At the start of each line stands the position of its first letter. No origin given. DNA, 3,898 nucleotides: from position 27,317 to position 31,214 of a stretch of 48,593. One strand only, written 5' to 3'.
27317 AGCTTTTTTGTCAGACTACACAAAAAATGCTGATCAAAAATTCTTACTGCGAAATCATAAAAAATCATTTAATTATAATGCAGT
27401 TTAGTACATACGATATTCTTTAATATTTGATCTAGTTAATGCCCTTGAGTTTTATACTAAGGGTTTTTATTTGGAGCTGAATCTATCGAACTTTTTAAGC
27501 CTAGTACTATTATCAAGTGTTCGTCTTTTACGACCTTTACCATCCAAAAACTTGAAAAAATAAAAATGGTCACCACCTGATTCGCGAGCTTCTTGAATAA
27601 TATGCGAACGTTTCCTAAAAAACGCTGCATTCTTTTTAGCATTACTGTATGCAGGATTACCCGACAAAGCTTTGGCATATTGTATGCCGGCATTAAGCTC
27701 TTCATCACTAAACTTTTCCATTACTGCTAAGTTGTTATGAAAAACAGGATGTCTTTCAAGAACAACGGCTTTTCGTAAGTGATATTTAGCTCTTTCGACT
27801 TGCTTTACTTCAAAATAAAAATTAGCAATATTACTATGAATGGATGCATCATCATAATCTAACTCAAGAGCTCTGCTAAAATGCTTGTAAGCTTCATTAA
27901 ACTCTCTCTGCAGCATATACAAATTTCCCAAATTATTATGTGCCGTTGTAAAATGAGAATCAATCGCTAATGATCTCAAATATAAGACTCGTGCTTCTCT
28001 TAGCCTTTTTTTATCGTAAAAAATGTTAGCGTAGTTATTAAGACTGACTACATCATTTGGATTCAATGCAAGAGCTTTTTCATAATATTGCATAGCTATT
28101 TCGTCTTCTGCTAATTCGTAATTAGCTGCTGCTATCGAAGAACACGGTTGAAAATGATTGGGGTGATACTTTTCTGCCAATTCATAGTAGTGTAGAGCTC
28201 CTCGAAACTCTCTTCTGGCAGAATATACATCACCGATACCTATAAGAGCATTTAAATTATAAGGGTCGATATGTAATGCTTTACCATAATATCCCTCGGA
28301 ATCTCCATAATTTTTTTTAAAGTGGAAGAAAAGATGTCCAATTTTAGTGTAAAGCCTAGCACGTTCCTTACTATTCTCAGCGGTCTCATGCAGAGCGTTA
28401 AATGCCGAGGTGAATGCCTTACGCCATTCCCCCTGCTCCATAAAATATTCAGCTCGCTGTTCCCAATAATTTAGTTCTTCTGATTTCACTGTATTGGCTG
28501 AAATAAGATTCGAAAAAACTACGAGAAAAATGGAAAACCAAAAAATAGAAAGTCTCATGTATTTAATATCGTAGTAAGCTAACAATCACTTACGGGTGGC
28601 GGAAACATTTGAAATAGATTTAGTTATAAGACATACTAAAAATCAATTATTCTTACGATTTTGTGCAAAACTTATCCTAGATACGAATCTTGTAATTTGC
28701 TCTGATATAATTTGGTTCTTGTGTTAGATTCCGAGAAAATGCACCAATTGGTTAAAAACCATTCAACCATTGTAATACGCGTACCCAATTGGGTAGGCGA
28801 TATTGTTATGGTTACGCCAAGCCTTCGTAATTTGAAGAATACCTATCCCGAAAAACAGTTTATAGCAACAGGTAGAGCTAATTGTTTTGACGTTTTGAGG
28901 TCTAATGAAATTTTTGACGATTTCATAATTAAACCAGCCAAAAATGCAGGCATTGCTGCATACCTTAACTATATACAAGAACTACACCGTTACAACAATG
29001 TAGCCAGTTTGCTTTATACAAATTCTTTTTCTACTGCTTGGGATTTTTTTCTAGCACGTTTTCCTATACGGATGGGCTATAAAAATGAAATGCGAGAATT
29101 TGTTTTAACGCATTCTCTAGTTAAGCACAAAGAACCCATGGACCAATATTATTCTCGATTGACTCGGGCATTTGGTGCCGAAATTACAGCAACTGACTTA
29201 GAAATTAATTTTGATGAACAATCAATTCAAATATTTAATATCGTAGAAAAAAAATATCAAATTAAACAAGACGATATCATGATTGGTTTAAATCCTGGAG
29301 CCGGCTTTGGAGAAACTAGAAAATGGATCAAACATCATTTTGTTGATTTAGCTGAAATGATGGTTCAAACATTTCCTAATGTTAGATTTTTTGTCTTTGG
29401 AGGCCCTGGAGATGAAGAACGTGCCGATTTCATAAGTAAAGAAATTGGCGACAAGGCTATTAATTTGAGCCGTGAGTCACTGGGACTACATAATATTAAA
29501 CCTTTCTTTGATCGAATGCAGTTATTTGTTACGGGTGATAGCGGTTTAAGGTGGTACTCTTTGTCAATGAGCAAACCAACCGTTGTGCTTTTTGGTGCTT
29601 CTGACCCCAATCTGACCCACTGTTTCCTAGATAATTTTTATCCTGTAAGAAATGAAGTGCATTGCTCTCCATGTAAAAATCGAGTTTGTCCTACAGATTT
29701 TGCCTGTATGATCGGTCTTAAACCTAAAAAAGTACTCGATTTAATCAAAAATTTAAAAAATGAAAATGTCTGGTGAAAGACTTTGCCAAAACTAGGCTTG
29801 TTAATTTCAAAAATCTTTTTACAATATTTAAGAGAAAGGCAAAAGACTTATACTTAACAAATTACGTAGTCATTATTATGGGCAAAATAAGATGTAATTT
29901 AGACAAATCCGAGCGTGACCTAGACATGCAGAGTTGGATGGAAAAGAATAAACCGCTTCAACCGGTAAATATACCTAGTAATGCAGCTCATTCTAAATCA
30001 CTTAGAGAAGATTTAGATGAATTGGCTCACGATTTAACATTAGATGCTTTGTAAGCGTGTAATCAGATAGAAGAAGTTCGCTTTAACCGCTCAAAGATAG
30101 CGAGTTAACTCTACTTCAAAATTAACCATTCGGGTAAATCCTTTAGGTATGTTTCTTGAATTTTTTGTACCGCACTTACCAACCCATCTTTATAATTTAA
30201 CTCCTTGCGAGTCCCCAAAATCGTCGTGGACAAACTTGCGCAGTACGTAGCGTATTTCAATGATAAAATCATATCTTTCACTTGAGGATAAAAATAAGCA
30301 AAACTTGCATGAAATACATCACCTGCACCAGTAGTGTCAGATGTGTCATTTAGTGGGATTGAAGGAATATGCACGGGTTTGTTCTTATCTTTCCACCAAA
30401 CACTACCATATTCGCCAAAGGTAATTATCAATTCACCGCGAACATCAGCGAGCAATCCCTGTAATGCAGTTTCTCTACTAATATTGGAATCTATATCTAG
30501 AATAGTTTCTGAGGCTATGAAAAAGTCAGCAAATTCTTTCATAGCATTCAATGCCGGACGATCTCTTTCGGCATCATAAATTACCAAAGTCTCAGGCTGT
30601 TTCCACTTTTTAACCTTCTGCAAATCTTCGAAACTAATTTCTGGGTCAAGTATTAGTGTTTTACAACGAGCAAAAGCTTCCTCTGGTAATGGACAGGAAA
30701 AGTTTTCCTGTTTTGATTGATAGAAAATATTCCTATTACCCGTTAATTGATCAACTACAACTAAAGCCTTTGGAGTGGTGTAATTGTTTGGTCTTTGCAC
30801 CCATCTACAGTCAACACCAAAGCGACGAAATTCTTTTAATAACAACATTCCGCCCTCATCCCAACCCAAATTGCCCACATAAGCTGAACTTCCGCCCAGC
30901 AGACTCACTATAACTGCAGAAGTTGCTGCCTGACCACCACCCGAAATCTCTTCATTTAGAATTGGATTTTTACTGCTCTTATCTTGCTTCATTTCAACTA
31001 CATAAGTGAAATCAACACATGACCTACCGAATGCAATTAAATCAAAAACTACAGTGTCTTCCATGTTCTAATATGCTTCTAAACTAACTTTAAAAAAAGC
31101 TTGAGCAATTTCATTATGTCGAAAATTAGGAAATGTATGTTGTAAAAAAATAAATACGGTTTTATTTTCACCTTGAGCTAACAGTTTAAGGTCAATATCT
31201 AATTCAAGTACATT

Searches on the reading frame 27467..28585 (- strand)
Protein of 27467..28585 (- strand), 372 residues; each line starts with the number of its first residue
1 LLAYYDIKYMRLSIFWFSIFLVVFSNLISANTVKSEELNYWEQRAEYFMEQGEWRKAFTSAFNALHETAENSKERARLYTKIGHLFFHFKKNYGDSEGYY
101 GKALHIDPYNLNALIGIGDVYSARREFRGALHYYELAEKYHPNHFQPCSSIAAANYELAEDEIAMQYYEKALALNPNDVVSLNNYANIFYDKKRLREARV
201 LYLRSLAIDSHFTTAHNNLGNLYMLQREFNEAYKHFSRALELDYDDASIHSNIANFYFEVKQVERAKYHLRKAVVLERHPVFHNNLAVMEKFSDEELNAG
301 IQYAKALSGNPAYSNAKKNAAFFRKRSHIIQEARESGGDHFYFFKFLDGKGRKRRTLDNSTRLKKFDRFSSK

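Call 62: search_protein_families(library=pfam, proteins=[window:27467-28585:-], max_evalue=0.00001)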
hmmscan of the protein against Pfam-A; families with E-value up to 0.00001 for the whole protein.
window:27467-28585:- (372 aa): 13 families
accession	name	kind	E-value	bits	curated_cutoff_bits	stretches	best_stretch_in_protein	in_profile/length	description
PF07719.23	TPR_2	-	2.4e-25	87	27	1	215-245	3-33/34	Tetratricopeptide repeat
PF00515.34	TPR_1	-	3.3e-25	87.2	27.8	1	215-243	3-31/34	Tetratricopeptide repeat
PF14559.12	TPR_19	-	3.7e-15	56.4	25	0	164-207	10-53/68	Tetratricopeptide repeat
PF13414.12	TPR_11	-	8.4e-15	54.6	26.8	2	220-259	1-40/42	TPR repeat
PF13431.12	TPR_17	-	1.8e-14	53.1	24.4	0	167-199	1-33/34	Tetratricopeptide repeat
PF13181.12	TPR_8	-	2.1e-14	52.8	25.7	0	215-245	3-33/34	Tetratricopeptide repeat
PF13424.12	TPR_12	-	2.6e-13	50.4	30.1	0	214-273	4-71/77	Tetratricopeptide repeat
PF13374.12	TPR_10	-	2.5e-10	40.5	27.5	0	181-208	4-31/42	Tetratricopeptide repeat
PF13432.12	TPR_16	-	4.9e-09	36.9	32.7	0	166-208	18-60/65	Tetratricopeptide repeat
PF13176.12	TPR_7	-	5.3e-09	35.9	27.9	0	215-247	1-33/36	Tetratricopeptide repeat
PF13428.12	TPR_14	-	3.1e-08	33.9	23.5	0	152-187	8-43/44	Tetratricopeptide repeat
PF23914.1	TPR_CcmH_CycH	-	5.3e-07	30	42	0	219-303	56-143/158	Cytochrome c-type biogenesis protein H TPR domain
PF25756.1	TPR_INTS8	-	2.3e-06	27.1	27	0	163-215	311-363/488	INTS8, TPR repeats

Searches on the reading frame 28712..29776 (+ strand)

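Call 62: search_protein_families(library=pfam, proteins=[window:28712-29776:+], max_evalue=0.00001)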
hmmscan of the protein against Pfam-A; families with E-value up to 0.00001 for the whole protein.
window:28712-29776:+ (354 aa): 1 family
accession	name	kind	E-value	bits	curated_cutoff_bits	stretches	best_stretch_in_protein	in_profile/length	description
PF01075.23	Glyco_transf_9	-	5e-22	78.9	22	1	88-328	5-243/247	Glycosyltransferase family 9 (heptosyltransferase)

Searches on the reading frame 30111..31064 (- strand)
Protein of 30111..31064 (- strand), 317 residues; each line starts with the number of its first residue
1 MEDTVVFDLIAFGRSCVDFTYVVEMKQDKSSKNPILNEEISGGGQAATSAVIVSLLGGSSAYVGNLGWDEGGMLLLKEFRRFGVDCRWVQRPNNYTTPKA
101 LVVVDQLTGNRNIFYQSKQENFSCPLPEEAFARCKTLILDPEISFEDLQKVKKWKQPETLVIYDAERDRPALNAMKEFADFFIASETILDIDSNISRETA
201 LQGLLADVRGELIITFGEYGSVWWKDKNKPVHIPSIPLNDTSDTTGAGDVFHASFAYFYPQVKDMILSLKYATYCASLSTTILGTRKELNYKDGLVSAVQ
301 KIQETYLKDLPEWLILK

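Call 62: search_protein_families(library=pfam, proteins=[window:30111-31064:-], max_evalue=0.00001)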
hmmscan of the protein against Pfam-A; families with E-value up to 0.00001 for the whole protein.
window:30111-31064:- (317 aa): 1 family
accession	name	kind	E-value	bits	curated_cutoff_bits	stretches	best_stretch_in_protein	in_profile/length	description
PF00294.29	PfkB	-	4.3e-33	115.4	25.8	1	9-286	4-296/302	pfkB family carbohydrate kinase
